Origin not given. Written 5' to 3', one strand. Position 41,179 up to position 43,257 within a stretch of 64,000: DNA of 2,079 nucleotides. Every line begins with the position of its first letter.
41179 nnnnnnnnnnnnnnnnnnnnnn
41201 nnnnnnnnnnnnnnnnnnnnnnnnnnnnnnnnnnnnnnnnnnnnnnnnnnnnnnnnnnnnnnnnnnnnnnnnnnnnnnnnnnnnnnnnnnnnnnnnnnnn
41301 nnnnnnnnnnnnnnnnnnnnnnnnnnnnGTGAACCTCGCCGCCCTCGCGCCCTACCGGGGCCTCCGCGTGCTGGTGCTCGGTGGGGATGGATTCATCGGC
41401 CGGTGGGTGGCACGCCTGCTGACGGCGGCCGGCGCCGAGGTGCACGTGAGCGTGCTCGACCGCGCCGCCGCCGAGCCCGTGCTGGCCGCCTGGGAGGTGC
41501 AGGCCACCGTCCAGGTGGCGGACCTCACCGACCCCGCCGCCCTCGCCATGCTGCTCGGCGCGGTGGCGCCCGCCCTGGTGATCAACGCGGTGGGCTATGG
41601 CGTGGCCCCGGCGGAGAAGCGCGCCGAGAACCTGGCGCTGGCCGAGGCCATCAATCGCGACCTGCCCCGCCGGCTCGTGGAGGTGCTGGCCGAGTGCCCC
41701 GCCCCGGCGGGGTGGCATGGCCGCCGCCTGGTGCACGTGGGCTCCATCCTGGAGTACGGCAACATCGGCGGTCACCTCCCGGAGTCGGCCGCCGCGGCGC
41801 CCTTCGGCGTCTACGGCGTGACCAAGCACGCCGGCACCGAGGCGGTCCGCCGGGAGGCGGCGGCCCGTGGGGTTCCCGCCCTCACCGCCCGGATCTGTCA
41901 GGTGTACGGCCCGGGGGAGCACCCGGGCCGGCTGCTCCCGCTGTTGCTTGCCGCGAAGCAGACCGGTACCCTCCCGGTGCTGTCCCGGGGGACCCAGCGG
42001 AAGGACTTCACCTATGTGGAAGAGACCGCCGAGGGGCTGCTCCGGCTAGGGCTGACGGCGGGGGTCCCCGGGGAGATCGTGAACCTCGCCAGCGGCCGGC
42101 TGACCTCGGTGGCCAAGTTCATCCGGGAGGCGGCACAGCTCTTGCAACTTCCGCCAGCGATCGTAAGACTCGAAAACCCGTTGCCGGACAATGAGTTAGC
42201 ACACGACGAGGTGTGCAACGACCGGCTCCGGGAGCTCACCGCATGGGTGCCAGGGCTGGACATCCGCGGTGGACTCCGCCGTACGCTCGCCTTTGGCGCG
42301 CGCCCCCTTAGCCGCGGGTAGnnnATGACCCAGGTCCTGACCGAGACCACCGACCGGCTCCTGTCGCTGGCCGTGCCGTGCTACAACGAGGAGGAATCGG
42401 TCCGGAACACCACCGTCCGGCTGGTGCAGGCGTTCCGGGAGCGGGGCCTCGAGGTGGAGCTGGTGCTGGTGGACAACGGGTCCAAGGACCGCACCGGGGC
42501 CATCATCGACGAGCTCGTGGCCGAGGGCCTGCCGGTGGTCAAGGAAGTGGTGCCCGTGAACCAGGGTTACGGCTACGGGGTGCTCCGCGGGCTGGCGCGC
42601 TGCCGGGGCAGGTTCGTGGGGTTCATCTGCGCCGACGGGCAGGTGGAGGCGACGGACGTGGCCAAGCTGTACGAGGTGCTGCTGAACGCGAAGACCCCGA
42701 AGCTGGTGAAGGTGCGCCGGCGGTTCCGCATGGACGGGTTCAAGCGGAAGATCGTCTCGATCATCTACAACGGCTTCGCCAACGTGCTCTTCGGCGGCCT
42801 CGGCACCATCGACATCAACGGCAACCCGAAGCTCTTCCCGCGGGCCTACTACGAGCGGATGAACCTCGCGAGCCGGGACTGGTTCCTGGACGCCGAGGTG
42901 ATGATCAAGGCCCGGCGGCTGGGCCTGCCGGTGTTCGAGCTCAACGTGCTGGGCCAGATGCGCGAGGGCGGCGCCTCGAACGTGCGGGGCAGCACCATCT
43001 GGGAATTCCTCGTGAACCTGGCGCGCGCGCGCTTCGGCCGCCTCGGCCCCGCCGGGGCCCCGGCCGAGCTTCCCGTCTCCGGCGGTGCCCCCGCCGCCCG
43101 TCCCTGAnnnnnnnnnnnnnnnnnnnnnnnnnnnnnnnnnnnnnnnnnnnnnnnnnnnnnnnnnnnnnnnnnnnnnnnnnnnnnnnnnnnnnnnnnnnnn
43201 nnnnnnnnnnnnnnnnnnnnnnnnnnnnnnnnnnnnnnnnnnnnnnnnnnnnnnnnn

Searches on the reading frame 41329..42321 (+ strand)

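Call 47: search_protein_families(library=pfam, proteins=[window:41329-42321:+], max_evalue=0.1)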
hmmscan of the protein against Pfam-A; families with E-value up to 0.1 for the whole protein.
window:41329-42321:+ (330 aa): 10 families
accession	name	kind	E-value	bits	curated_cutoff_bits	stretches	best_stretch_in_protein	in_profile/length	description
PF01370.27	Epimerase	-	1.8e-34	119.6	20.9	1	14-254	1-240/240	NAD dependent epimerase/dehydratase family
PF16363.11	GDP_Man_Dehyd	-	4e-17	63.1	27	1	15-270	1-264/332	GDP-mannose 4,6 dehydratase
PF04321.23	RmlD_sub_bind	-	1.1e-12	48.1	27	1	13-239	2-195/287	RmlD substrate binding domain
PF01073.25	3Beta_HSD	-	0.0001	21.9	22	1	15-81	1-69/280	3-beta hydroxysteroid dehydrogenase/isomerase family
PF03435.24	Sacchrp_dh_NADP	-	0.00016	22.4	25.1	1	14-90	1-78/129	Saccharopine dehydrogenase NADP binding domain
PF00106.31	adh_short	-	0.001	19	26.6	1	14-79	3-71/195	short chain dehydrogenase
PF05368.20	NmrA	-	0.0023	18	27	1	13-81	4-72/298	NmrA-like family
PF08659.16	KR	-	0.0082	16.5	22.6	1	14-80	3-76/180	KR domain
PF13561.12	adh_short_C2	-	0.01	15.9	27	1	23-99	8-89/236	Enoyl-(Acyl carrier protein) reductase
PF03853.21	YjeF_N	-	0.037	14.4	24.9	1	18-129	38-143/169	YjeF-related protein N-terminus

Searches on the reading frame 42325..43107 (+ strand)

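Call 47: search_protein_families(library=pfam, proteins=[window:42325-43107:+], max_evalue=0.1)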
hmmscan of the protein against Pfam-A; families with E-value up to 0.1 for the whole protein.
window:42325-43107:+ (260 aa): 5 families
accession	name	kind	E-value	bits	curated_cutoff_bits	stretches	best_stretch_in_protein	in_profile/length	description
PF00535.33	Glycos_transf_2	-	3.3e-19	69.9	23.3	1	14-143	1-128/168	Glycosyl transferase family 2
PF13641.12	Glyco_tranf_2_3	-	0.013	16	27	1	13-104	3-96/230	Glycosyltransferase like family 2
PF13578.12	Methyltransf_24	-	0.042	15.2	26.3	1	29-121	10-92/105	Methyltransferase domain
PF10111.15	Glyco_tranf_2_2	-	0.065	13.1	27.3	1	15-115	2-102/276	Glycosyltransferase like family 2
PF13579.12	Glyco_trans_4_4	-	0.072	13.9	29.7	0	27-93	4-60/158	Glycosyl transferase 4-like domain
